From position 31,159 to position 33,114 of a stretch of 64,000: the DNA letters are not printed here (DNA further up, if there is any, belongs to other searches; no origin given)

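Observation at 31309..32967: Full-length LeuA homologue with an erased active site, sitting in the glmM slot of the cdaA-cdaR operon and directly upstream of proS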

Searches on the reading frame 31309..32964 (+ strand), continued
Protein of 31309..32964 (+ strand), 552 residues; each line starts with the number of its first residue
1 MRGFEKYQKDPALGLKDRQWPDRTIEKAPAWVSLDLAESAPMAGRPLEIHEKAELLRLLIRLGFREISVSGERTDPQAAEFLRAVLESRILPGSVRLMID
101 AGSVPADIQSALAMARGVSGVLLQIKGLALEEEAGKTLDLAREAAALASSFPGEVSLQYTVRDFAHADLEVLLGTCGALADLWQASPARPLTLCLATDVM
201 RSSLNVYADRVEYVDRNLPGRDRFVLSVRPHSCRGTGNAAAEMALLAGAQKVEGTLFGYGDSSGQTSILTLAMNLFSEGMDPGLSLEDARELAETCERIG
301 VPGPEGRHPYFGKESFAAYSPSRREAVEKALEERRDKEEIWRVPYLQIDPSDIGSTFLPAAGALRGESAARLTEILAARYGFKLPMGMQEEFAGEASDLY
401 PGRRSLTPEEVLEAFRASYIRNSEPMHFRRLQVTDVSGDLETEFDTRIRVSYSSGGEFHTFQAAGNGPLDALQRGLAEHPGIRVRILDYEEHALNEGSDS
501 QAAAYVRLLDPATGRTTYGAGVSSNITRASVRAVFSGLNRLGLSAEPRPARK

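Call 45: predict_structure(alignment_id=A2)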
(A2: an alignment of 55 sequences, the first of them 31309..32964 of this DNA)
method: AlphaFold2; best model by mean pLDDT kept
length: 552 residues; sequences in the alignment: 55
mean_pLDDT: 81.4   pTM: 0.63
mean pLDDT of the five models: 81.4, 81.2, 79.8, 78.3, 77.5
residues with pLDDT >= 90: 210; 70-90: 238; 50-70: 72; < 50: 32
segments of 3 or more residues with pLDDT < 50: 304-315, 359-367, 547-552
pLDDT, mean of each block of 10 residues (from residue 1): 73 85 95 84 68 92 92 66 88 92 86 90 88 87 92 94 87 96 96 88 87 95 96 78 96 84 74 90 86 78 47 43 65 66 71 58 47 77 75 83 77 87 81 88 91 89 93 92 83 62 86 83 90 93 59 30
secondary structure, 60 per line:
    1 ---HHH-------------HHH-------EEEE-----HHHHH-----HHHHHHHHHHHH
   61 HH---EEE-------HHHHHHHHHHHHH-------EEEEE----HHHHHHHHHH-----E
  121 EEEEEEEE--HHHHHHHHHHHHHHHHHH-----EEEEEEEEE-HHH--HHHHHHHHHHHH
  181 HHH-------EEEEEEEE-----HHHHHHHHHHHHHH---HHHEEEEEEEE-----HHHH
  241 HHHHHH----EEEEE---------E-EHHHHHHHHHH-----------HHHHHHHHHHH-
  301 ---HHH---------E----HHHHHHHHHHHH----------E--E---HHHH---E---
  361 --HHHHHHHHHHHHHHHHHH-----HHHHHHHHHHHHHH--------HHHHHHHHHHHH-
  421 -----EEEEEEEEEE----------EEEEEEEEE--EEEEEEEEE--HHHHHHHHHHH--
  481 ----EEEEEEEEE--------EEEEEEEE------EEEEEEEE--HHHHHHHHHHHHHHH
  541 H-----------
elements in order: E30-33 H39-43 H49-62 E66-68 H76-88 E96-100 H105-114 E120-128 H131-148 E154-162 H169-183 E191-198 H204-217 E224-231 H237-246 E251-255 H268-277 H289-299 H321-332 H350-353 H363-380 H386-399 H408-419 E426-435 E446-454 E457-465 H468-478 E485-493 E502-509 E516-523 H526-541

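Call 47: list_cluster_members(proteins=[P0159, P0164, P0166, P0171, P0182, P0203, P0286, P0252, P0265, P0156])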
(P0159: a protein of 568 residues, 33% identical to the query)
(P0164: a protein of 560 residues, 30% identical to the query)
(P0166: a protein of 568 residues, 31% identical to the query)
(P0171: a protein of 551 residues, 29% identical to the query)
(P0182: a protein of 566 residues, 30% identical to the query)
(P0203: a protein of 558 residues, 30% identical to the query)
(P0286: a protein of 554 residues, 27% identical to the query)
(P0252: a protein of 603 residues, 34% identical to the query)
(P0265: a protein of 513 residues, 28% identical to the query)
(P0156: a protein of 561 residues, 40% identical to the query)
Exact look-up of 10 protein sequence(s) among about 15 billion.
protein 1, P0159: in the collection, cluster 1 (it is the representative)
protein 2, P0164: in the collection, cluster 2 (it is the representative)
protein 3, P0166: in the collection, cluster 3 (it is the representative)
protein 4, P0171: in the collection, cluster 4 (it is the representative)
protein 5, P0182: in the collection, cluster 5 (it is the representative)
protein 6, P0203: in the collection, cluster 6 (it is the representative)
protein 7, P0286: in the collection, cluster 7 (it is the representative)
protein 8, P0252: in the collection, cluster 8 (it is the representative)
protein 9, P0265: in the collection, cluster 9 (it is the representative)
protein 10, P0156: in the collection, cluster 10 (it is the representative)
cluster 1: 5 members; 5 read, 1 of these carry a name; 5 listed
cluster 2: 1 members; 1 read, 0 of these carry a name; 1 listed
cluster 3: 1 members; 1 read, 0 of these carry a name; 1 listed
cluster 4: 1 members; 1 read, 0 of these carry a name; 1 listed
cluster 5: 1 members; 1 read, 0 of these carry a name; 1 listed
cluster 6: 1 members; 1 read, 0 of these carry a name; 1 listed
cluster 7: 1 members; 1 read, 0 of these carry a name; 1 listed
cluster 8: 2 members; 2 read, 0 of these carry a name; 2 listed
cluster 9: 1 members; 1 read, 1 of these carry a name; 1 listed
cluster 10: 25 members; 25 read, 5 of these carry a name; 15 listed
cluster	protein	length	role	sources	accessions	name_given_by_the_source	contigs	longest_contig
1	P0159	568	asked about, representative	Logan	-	-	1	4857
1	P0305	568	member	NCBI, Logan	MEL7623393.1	MAG: 2-isopropylmalate synthase [Clostridiales bacterium]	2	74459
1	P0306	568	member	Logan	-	-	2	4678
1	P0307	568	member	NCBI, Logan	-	-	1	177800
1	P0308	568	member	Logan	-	-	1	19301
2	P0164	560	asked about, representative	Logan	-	-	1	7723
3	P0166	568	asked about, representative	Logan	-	-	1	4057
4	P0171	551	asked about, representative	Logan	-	-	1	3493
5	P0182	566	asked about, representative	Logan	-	-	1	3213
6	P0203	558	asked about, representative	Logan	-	-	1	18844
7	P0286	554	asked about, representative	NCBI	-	-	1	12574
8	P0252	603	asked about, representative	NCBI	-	-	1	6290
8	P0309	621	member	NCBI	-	-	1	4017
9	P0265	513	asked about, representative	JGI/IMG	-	2-isopropylmalate synthase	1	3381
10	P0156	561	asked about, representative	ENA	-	-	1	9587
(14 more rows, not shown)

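Call 48: search_protein_families(library=ncbifam, proteins=[P0159, P0164, P0166, P0171, P0182, P0203, P0286, P0252, P0004, P0012], max_evalue=1e-20)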
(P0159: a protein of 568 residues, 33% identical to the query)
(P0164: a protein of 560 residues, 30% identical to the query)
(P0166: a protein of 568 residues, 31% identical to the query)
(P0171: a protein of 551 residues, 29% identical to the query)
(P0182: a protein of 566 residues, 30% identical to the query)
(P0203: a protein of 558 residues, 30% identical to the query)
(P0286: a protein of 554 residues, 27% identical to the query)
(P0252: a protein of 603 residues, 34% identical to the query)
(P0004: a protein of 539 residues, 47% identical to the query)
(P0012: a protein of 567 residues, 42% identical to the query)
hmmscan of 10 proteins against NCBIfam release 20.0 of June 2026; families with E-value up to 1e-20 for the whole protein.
P0159 (568 aa): 11 families
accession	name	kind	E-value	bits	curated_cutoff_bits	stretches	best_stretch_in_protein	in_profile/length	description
NF002991.1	PRK03739.1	subfamily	6.2e-181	602.8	455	1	9-562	1-550/550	2-isopropylmalate synthase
TIGR00970.1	leuA_yeast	equivalog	6.1e-164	546.7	697.4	1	9-565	1-564/564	2-isopropylmalate synthase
NF011420.0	PRK14847.1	equivalog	2.6e-92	309.3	604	1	7-333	3-329/333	2-isopropylmalate synthase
NF002086.0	PRK00915.1-3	equivalog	1e-39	136.4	532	1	42-565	14-503/516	2-isopropylmalate synthase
TIGR00973.1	leuA_bact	equivalog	1e-39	136.4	598.7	1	42-561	9-494/494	2-isopropylmalate synthase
NF002088.0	PRK00915.1-5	equivalog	6.4e-34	117.3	697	1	41-565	10-500/514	2-isopropylmalate synthase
NF002087.0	PRK00915.1-4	equivalog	7.1e-34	117.2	729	1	42-564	14-503/516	2-isopropylmalate synthase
NF002084.0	PRK00915.1-1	equivalog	3.3e-31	108.4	748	1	214-566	166-502/523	2-isopropylmalate synthase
NF042434.1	IPMS_Lepto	equivalog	1.7e-28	99.7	500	1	35-424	6-372/374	2-isopropylmalate synthase LeuA2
NF002085.0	PRK00915.1-2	subfamily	2.1e-25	89.4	517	1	42-565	21-501/504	2-isopropylmalate synthase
TIGR02660.1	nifV_homocitr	equivalog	4.2e-22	78.9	462.9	0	241-433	182-360/365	homocitrate synthase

P0164 (560 aa): 12 families
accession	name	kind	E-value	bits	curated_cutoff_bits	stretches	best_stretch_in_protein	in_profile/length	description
NF002991.1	PRK03739.1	subfamily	1.6e-206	687.2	455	1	5-552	4-550/550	2-isopropylmalate synthase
TIGR00970.1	leuA_yeast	equivalog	2.6e-184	613.9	697.4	1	9-552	8-561/564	2-isopropylmalate synthase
NF011420.0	PRK14847.1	equivalog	1.8e-102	342.7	604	1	11-324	16-329/333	2-isopropylmalate synthase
NF002086.0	PRK00915.1-3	equivalog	1.7e-53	181.9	532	1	35-554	14-502/516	2-isopropylmalate synthase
TIGR00973.1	leuA_bact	equivalog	1.4e-50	172.3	598.7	1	35-551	9-494/494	2-isopropylmalate synthase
NF042434.1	IPMS_Lepto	equivalog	1.3e-46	159.3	500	1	31-397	9-354/374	2-isopropylmalate synthase LeuA2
NF002088.0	PRK00915.1-5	equivalog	2.4e-45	155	697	1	35-553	11-498/514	2-isopropylmalate synthase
NF002087.0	PRK00915.1-4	equivalog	1.7e-44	152.2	729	1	35-552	14-501/516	2-isopropylmalate synthase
NF002084.0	PRK00915.1-1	equivalog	1.1e-41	143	748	1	34-553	11-499/523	2-isopropylmalate synthase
NF002085.0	PRK00915.1-2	subfamily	5.6e-38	130.9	517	1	50-553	36-499/504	2-isopropylmalate synthase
TIGR02090.1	LEU1_arch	subfamily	2.1e-25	89.6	484.75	1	35-427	8-361/363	isopropylmalate/citramalate/homocitrate synthases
NF041069.1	IPMS_Sufob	equivalog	1.4e-21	77.3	600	1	35-427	8-363/371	isopropylmalate synthase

P0166 (568 aa): 8 families
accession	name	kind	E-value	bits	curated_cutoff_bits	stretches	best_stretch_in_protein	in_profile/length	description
NF002991.1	PRK03739.1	subfamily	5.8e-133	444.5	455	1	3-556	2-550/550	2-isopropylmalate synthase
TIGR00970.1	leuA_yeast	equivalog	3.2e-114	382.5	697.4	1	4-557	3-562/564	2-isopropylmalate synthase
NF011420.0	PRK14847.1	equivalog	6.9e-67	225.7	604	1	3-327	6-328/333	2-isopropylmalate synthase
NF002086.0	PRK00915.1-3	equivalog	8e-28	97.2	532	1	208-561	167-505/516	2-isopropylmalate synthase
NF002088.0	PRK00915.1-5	equivalog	3e-26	92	697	1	208-561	164-502/514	2-isopropylmalate synthase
TIGR00973.1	leuA_bact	equivalog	3.7e-25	88.4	598.7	1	208-555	162-494/494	2-isopropylmalate synthase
NF002085.0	PRK00915.1-2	subfamily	2.1e-21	76.3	517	1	39-558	25-500/504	2-isopropylmalate synthase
NF002087.0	PRK00915.1-4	equivalog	4.1e-21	75.1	729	0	209-561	168-506/516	2-isopropylmalate synthase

P0171 (551 aa): 9 families
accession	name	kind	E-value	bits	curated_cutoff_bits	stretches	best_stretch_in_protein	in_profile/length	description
NF002991.1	PRK03739.1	subfamily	1.6e-132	443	455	1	6-546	3-550/550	2-isopropylmalate synthase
TIGR00970.1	leuA_yeast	equivalog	2.8e-119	399.2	697.4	1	7-549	4-564/564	2-isopropylmalate synthase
NF011420.0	PRK14847.1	equivalog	2.4e-69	233.8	604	1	13-319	16-328/333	2-isopropylmalate synthase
NF002088.0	PRK00915.1-5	equivalog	2.1e-35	122.2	697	1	46-325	20-293/514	2-isopropylmalate synthase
TIGR00973.1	leuA_bact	equivalog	5.7e-32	110.8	598.7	1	43-545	15-494/494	2-isopropylmalate synthase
NF002086.0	PRK00915.1-3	equivalog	1.9e-31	109.2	532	1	48-549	25-503/516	2-isopropylmalate synthase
NF002087.0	PRK00915.1-4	equivalog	3.3e-28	98.5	729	0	51-283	28-250/516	2-isopropylmalate synthase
NF002085.0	PRK00915.1-2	subfamily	6.4e-26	91.2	517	1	47-549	31-501/504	2-isopropylmalate synthase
NF002084.0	PRK00915.1-1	equivalog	1.3e-22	80.1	748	1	41-549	16-501/523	2-isopropylmalate synthase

P0182 (566 aa): 6 families
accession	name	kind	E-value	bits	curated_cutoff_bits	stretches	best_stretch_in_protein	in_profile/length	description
NF002991.1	PRK03739.1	subfamily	8.6e-129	430.7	455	1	7-548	5-550/550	2-isopropylmalate synthase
TIGR00970.1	leuA_yeast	equivalog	3.5e-117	392.3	697.4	1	13-549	10-562/564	2-isopropylmalate synthase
NF011420.0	PRK14847.1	equivalog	1.7e-63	214.5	604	1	6-323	9-328/333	2-isopropylmalate synthase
NF002086.0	PRK00915.1-3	equivalog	6e-26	91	532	1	89-551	64-503/516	2-isopropylmalate synthase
NF002087.0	PRK00915.1-4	equivalog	1.4e-23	83.2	729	0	93-288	68-251/516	2-isopropylmalate synthase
TIGR00973.1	leuA_bact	equivalog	3.6e-22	78.5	598.7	1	56-547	28-494/494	2-isopropylmalate synthase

P0203 (558 aa): 13 families
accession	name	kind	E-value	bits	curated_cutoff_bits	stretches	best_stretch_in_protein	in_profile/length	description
NF002991.1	PRK03739.1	subfamily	1.1e-153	512.9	455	1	6-551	5-550/550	2-isopropylmalate synthase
TIGR00970.1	leuA_yeast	equivalog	3.3e-143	478.2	697.4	1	5-552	4-562/564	2-isopropylmalate synthase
NF011420.0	PRK14847.1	equivalog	3.8e-71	239.7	604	1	6-320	9-324/333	2-isopropylmalate synthase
NF002088.0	PRK00915.1-5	equivalog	2.6e-40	138.4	697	1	35-554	11-500/514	2-isopropylmalate synthase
NF002086.0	PRK00915.1-3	equivalog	3.9e-40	137.8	532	1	35-556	14-505/516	2-isopropylmalate synthase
TIGR00973.1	leuA_bact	equivalog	7.5e-40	136.8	598.7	1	35-550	9-494/494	2-isopropylmalate synthase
NF002087.0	PRK00915.1-4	equivalog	1.1e-37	129.7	729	1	35-553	14-503/516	2-isopropylmalate synthase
NF042434.1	IPMS_Lepto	equivalog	1.3e-33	116.6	500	1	31-393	9-350/374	2-isopropylmalate synthase LeuA2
NF002085.0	PRK00915.1-2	subfamily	8.5e-33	113.8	517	1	35-555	21-502/504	2-isopropylmalate synthase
NF002084.0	PRK00915.1-1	equivalog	3.9e-30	104.9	748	1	35-553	12-500/523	2-isopropylmalate synthase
TIGR02090.1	LEU1_arch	subfamily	3.1e-25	89.1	484.75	1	35-392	8-327/363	isopropylmalate/citramalate/homocitrate synthases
TIGR02146.1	LysS_fung_arch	equivalog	2.6e-22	79.6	413.55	1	35-392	6-325/344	homocitrate synthase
NF041069.1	IPMS_Sufob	equivalog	7.3e-22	78.2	600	1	35-396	8-332/371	isopropylmalate synthase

P0286 (554 aa): 10 families
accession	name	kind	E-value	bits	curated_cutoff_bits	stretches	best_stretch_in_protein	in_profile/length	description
NF002991.1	PRK03739.1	subfamily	2.4e-141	472.2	455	1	10-547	12-550/550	2-isopropylmalate synthase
TIGR00970.1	leuA_yeast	equivalog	3.9e-127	425.1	697.4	1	15-548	17-562/564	2-isopropylmalate synthase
NF011420.0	PRK14847.1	equivalog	1e-65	221.9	604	1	14-323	22-329/333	2-isopropylmalate synthase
NF042434.1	IPMS_Lepto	equivalog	7.9e-38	130.4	500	1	26-388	7-349/374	2-isopropylmalate synthase LeuA2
TIGR00973.1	leuA_bact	equivalog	3.6e-32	111.5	598.7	1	32-546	9-494/494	2-isopropylmalate synthase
NF002086.0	PRK00915.1-3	equivalog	4.4e-32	111.2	532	1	32-550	14-503/516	2-isopropylmalate synthase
NF002087.0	PRK00915.1-4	equivalog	1.5e-29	102.9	729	1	32-549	14-503/516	2-isopropylmalate synthase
NF002088.0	PRK00915.1-5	equivalog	2.4e-28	98.9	697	1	31-549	10-499/514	2-isopropylmalate synthase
NF002084.0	PRK00915.1-1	equivalog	8.2e-23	80.7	748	1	32-549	12-500/523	2-isopropylmalate synthase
NF002085.0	PRK00915.1-2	subfamily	8e-22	77.7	517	1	31-550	20-501/504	2-isopropylmalate synthase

P0252 (603 aa): 8 families
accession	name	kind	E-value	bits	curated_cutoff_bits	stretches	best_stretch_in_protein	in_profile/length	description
NF002991.1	PRK03739.1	subfamily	1.6e-108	363.8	455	2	2-313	17-331/550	2-isopropylmalate synthase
TIGR00970.1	leuA_yeast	equivalog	1.6e-83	281.2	697.4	1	7-314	21-335/564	2-isopropylmalate synthase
NF011420.0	PRK14847.1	equivalog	6.7e-57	192.9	604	1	3-296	24-320/333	2-isopropylmalate synthase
NF002086.0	PRK00915.1-3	equivalog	1.3e-25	89.9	532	0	33-299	31-285/516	2-isopropylmalate synthase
NF002088.0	PRK00915.1-5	equivalog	2.2e-25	89.2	697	0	30-303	25-286/514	2-isopropylmalate synthase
NF002087.0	PRK00915.1-4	equivalog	1e-22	80.4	729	0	397-489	411-503/516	2-isopropylmalate synthase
TIGR00973.1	leuA_bact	equivalog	2.1e-22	79.3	598.7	0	383-486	389-494/494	2-isopropylmalate synthase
NF002084.0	PRK00915.1-1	equivalog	1.8e-21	76.3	748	0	379-487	388-498/523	2-isopropylmalate synthase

P0004 (539 aa): 11 families
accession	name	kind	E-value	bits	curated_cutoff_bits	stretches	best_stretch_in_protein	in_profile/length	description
NF002991.1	PRK03739.1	subfamily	2.2e-158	528.4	455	1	3-535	2-550/550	2-isopropylmalate synthase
TIGR00970.1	leuA_yeast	equivalog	1.6e-139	466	697.4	1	4-536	3-562/564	2-isopropylmalate synthase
NF011420.0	PRK14847.1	equivalog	8e-75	251.8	604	1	4-312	7-329/333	2-isopropylmalate synthase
NF002086.0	PRK00915.1-3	equivalog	8.8e-36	123.4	532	1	35-537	14-502/516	2-isopropylmalate synthase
TIGR00973.1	leuA_bact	equivalog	2.1e-35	122.1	598.7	1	195-534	165-494/494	2-isopropylmalate synthase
NF002088.0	PRK00915.1-5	equivalog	2.4e-31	108.8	697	1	197-535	169-497/514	2-isopropylmalate synthase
NF042434.1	IPMS_Lepto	equivalog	2.3e-29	102.5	500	1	29-355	7-329/374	2-isopropylmalate synthase LeuA2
NF002084.0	PRK00915.1-1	equivalog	1.1e-27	96.8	748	1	198-538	171-501/523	2-isopropylmalate synthase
NF002087.0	PRK00915.1-4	equivalog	3.5e-27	95.1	729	1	201-537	176-503/516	2-isopropylmalate synthase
NF002085.0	PRK00915.1-2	subfamily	5.9e-26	91.3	517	1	216-537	190-500/504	2-isopropylmalate synthase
TIGR02660.1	nifV_homocitr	equivalog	8.8e-21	74.6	462.9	0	224-355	186-310/365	homocitrate synthase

P0012 (567 aa): 15 families
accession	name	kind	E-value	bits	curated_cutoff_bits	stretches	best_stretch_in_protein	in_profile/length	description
NF002991.1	PRK03739.1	subfamily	1e-245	816.7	455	1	4-553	2-550/550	2-isopropylmalate synthase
TIGR00970.1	leuA_yeast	equivalog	2e-223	743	697.4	1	5-554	3-562/564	2-isopropylmalate synthase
NF011420.0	PRK14847.1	equivalog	3e-126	420.9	604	1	12-324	16-329/333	2-isopropylmalate synthase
TIGR00973.1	leuA_bact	equivalog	1.8e-61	208.2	598.7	1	35-552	8-494/494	2-isopropylmalate synthase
NF002086.0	PRK00915.1-3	equivalog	2e-61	208.1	532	1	36-558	14-505/516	2-isopropylmalate synthase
NF002088.0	PRK00915.1-5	equivalog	3e-59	200.9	697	1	35-557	10-501/514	2-isopropylmalate synthase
NF002087.0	PRK00915.1-4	equivalog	1.4e-52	178.9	729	1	35-558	13-506/516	2-isopropylmalate synthase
NF042434.1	IPMS_Lepto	equivalog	2e-51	175.1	500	1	31-417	8-374/374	2-isopropylmalate synthase LeuA2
NF002084.0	PRK00915.1-1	equivalog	2.7e-48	164.8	748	1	35-554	11-499/523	2-isopropylmalate synthase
NF002085.0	PRK00915.1-2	subfamily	3.4e-46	158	517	1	35-554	20-499/504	2-isopropylmalate synthase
TIGR02090.1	LEU1_arch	subfamily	1.3e-35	123.2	484.75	1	35-418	7-353/363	isopropylmalate/citramalate/homocitrate synthases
NF041069.1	IPMS_Sufob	equivalog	1.3e-29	103.7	600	1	35-424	7-361/371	isopropylmalate synthase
TIGR02660.1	nifV_homocitr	equivalog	2.9e-27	95.9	462.9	1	36-415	9-351/365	homocitrate synthase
TIGR00977.1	citramal_synth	equivalog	7.8e-27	93.7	450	1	35-551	8-513/526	citramalate synthase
TIGR02146.1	LysS_fung_arch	equivalog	1e-25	90.7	413.55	1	36-341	6-289/344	homocitrate synthase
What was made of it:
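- On Long-form 2-isopropylmalate synthase (LeuA, EC 2.3.3.13): Canonical positional orthologue P0012 scores 743 and 817; tier-2 P0004 scores 466 and 528 (call 48).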

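Call 49: find_encoding_contigs(protein=P0307, flank=7000, max_places=1)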
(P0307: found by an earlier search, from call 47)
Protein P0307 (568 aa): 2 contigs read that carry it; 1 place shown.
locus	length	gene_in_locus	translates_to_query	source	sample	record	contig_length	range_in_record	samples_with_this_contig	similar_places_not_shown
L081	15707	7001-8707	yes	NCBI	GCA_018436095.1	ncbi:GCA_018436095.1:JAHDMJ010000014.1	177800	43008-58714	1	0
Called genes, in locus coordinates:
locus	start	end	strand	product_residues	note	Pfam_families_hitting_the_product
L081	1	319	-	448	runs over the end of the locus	PF03313:SDH_alpha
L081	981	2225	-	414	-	PF02321:OEP (weak)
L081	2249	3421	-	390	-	PF12704:MacB_PCD, PF02687:FtsX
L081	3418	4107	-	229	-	PF02463:SMC_N, PF00005:ABC_tran, PF13304:AAA_21 (faint)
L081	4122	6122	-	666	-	-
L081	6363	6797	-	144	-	PF00011:HSP20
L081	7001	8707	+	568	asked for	PF00682:HMGL-like, PF22615:IPMS_D2, PF08502:LeuA_dimer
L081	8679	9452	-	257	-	PF01996:F420_ligase (weak)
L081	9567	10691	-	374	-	PF00512:HisKA, PF02518:HATPase_c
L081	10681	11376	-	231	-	PF00072:Response_reg, PF00486:Trans_reg_C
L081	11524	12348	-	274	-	PF00753:Lactamase_B, PF23023:Anti-Pycsar_Apyc1 (weak)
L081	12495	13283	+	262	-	PF03358:FMN_red (faint), PF00037:Fer4 (faint)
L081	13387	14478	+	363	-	PF16868:NMT1_3, PF09084:NMT1 (weak)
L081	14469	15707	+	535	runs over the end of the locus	PF00497:SBP_bac_3, PF00512:HisKA, PF02518:HATPase_c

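Call 50: find_encoding_contigs(protein=P0203, flank=7000, max_places=1)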
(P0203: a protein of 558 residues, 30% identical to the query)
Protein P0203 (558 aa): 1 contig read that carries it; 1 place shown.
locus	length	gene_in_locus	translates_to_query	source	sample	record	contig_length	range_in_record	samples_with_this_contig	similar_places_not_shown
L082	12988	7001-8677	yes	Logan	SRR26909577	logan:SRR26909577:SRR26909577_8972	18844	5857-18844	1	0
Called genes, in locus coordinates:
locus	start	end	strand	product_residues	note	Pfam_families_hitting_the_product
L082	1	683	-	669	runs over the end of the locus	PF01494:FAD_binding_3 (faint)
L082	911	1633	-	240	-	-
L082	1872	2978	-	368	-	PF00364:Biotin_lipoyl, PF02817:E3_binding, PF00198:2-oxoacid_dh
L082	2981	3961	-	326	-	PF02779:Transket_pyr, PF02780:Transketolase_C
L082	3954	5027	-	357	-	PF00676:E1_dh, PF13292:DXP_synthase_N (weak)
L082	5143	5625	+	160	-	PF04461:YajQ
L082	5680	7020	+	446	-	PF04715:, PF00425:Chorismate_bind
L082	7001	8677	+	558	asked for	PF00682:HMGL-like, PF22615:IPMS_D2, PF08502:LeuA_dimer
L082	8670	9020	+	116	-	-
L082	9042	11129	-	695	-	PF13426:PAS_9 (faint), PF00990:GGDEF, PF00563:EAL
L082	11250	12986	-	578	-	?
